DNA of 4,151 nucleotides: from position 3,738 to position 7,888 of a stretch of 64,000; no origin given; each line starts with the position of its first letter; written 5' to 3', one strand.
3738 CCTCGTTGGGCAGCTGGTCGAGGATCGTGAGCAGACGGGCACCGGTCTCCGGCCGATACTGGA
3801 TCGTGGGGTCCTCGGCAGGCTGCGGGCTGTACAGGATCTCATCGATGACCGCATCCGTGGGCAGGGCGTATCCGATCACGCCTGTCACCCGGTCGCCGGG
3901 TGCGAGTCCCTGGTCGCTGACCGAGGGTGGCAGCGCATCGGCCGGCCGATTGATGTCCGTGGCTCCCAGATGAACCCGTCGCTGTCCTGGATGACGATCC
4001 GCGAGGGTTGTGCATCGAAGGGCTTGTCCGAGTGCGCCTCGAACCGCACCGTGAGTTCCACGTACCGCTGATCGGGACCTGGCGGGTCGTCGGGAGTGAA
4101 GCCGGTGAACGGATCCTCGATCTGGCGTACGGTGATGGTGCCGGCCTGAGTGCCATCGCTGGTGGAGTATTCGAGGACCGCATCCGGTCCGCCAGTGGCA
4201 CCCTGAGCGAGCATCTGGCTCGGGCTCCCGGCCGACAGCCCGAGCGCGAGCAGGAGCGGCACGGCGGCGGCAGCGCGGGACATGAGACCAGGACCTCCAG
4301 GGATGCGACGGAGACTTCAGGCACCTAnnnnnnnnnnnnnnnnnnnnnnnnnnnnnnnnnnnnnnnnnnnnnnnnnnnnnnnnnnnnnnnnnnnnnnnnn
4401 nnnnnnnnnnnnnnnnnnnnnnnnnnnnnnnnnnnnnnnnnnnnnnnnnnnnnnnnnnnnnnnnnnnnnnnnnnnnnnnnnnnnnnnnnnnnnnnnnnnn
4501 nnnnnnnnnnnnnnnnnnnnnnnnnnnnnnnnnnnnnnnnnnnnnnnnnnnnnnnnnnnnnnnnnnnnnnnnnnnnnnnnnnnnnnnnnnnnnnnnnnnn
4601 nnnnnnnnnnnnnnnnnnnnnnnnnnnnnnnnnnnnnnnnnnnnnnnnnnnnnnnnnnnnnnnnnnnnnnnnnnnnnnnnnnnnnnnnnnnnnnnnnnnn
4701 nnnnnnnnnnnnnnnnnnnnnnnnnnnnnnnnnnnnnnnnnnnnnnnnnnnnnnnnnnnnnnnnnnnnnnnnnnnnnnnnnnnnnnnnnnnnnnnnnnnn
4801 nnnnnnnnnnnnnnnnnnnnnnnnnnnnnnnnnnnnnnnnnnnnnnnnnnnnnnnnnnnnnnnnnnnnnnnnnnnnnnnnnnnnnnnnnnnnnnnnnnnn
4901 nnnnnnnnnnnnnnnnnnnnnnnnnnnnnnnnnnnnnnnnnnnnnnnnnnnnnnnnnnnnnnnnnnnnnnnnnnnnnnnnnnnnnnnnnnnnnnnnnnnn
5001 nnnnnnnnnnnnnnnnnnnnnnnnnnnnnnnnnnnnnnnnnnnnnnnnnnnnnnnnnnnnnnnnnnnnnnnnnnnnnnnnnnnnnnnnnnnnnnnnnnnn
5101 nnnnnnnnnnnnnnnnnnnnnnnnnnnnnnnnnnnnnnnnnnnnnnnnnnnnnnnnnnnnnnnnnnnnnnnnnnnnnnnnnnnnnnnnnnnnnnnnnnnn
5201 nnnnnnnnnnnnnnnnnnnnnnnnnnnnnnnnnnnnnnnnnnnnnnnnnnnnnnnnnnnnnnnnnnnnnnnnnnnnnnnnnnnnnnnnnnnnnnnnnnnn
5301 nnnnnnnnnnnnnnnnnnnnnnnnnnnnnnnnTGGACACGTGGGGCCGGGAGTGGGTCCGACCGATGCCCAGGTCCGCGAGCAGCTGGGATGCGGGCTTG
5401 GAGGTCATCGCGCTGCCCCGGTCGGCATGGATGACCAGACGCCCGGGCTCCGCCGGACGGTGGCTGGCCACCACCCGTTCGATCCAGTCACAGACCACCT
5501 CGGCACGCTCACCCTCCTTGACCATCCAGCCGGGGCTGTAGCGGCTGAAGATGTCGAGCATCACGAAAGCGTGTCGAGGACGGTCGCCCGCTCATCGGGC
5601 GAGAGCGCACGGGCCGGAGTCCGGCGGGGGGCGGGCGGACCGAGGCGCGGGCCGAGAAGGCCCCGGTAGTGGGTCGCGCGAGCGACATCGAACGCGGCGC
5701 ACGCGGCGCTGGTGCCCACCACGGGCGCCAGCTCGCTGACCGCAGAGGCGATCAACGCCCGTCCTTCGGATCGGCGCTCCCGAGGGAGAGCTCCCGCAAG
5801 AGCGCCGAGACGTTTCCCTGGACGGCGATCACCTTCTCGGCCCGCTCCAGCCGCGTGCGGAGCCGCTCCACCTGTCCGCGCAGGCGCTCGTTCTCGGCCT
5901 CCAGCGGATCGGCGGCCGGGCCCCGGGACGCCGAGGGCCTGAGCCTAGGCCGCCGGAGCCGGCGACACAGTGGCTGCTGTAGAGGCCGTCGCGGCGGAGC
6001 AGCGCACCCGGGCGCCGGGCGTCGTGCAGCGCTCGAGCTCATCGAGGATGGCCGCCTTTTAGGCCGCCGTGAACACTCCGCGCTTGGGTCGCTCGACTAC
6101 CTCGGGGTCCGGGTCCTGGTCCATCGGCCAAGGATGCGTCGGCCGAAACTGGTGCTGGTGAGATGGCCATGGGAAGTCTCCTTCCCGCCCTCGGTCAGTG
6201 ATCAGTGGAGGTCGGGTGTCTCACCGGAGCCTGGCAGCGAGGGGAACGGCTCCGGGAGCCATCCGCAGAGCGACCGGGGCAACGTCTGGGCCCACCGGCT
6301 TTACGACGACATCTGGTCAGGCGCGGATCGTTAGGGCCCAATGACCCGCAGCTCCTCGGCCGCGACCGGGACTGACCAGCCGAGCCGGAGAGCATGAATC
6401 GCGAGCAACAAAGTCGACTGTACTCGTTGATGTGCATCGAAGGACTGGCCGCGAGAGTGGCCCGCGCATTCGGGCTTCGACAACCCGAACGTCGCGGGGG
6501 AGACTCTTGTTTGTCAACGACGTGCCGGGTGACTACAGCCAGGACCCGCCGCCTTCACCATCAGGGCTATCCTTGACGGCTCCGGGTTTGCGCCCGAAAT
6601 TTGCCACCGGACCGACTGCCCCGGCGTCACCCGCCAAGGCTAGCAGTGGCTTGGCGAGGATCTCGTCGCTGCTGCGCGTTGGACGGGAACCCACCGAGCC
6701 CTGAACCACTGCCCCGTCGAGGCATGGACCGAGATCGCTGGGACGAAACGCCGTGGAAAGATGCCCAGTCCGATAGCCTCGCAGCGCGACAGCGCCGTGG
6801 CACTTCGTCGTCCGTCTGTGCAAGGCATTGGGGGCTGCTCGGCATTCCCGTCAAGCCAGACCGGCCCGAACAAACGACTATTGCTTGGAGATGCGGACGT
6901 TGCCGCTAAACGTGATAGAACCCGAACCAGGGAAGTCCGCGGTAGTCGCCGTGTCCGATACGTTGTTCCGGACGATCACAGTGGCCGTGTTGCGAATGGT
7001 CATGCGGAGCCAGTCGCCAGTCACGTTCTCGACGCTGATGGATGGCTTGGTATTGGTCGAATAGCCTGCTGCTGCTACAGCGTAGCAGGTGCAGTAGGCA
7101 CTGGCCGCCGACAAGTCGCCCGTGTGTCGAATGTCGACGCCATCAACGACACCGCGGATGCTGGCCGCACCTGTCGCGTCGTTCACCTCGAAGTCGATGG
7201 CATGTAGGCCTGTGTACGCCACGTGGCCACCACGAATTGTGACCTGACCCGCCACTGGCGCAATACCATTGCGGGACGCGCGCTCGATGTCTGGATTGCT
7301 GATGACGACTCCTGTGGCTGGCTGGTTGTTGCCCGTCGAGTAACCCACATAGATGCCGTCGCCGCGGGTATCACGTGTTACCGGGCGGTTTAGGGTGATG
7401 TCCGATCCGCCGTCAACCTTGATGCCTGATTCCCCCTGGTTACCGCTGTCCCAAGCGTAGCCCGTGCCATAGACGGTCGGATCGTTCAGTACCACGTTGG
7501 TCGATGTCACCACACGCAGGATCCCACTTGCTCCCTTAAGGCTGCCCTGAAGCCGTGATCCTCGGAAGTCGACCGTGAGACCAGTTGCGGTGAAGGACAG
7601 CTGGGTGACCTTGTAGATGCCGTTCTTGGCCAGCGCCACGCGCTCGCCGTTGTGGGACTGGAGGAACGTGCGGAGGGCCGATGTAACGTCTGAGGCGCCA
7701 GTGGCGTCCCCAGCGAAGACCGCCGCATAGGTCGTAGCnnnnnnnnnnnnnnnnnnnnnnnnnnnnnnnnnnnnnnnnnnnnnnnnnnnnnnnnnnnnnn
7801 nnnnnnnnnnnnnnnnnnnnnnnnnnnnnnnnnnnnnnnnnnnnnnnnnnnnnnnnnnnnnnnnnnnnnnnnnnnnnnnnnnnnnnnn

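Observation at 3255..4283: Secreted triple-repeat protein interrupted by two frameshifts at equivalent positions of consecutive repeats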

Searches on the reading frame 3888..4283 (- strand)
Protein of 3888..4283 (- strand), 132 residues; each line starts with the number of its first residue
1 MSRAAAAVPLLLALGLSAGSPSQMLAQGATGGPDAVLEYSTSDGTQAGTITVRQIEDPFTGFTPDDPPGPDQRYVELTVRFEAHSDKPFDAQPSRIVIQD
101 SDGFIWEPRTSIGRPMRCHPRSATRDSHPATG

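Call 47: list_cluster_members(proteins=[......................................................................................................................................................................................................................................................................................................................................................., window:3888-4283:-, window:3258-3470:-])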
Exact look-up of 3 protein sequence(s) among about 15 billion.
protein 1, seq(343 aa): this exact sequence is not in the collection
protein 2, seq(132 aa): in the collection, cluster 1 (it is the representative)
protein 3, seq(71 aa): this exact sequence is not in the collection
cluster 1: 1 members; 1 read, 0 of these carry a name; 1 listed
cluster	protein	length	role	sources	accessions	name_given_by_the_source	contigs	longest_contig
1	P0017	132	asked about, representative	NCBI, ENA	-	-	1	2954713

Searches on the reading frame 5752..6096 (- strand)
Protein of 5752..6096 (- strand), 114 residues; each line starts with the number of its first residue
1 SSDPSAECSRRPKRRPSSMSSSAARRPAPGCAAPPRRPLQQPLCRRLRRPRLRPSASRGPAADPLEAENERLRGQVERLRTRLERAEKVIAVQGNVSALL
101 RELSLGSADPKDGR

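Call 28: search_protein_families(library=pfam, proteins=[window:5752-6096:-], max_evalue=0.1)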
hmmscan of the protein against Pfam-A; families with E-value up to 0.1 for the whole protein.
window:5752-6096:- (114 aa): 4 families
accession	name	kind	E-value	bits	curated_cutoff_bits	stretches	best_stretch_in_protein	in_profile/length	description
PF16331.10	TolA_bind_tri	-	0.0099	16.4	30.1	1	63-87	28-52/76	TolA binding protein trimerisation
PF25450.1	Rab11-FIP3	-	0.029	15.1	31.9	1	65-88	66-89/125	Rab11-FIP3-like domain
PF02183.23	HALZ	-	0.032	14.8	28.1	1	63-83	22-42/43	Homeobox associated leucine zipper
PF08898.15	DUF1843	-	0.075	14.1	23.3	0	73-104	13-44/52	Domain of unknown function (DUF1843)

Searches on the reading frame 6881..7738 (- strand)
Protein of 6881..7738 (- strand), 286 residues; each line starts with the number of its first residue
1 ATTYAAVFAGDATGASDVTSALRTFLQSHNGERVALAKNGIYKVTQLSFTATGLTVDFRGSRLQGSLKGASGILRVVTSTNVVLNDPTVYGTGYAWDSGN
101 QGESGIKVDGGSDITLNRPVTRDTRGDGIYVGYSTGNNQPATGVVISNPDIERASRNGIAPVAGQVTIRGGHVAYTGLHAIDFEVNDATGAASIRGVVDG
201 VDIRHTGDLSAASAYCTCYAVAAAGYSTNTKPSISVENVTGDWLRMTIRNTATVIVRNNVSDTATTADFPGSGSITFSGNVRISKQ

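Call 57: find_homologous_proteins(query=window:6881-7738:-)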
Query seq(286 aa) (286 aa): 119 proteins with E <= 0.001 among 6290 candidates.
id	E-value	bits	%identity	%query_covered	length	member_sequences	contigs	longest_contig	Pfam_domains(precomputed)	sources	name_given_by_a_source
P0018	1.7e-156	538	92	94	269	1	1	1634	-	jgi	jgi:hypothetical protein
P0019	7.0e-143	493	80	98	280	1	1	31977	-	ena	-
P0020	1.9e-129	449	76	99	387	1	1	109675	PF13229.13,PF16656.12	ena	-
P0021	1.7e-127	443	73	99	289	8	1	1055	-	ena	-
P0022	1.3e-126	440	72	99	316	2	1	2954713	-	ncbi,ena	-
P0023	1.6e-126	439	72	99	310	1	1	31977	-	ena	-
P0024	3.2e-126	438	70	100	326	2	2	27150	-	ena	-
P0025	7.8e-126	437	74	99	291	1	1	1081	-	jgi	jgi:hypothetical protein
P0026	2.7e-125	435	74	98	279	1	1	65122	-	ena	-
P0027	3.0e-125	435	74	98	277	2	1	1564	-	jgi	jgi:hypothetical protein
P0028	3.2e-125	435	72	99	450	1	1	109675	PF00041.28,PF16656.12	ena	-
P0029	1.3e-124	433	72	100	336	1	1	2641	-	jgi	jgi:hypothetical protein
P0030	1.3e-123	430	71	100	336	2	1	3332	-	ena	-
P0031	1.4e-123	430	70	99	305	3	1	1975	-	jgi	jgi:hypothetical protein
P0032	3.4e-123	428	71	100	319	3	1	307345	-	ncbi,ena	-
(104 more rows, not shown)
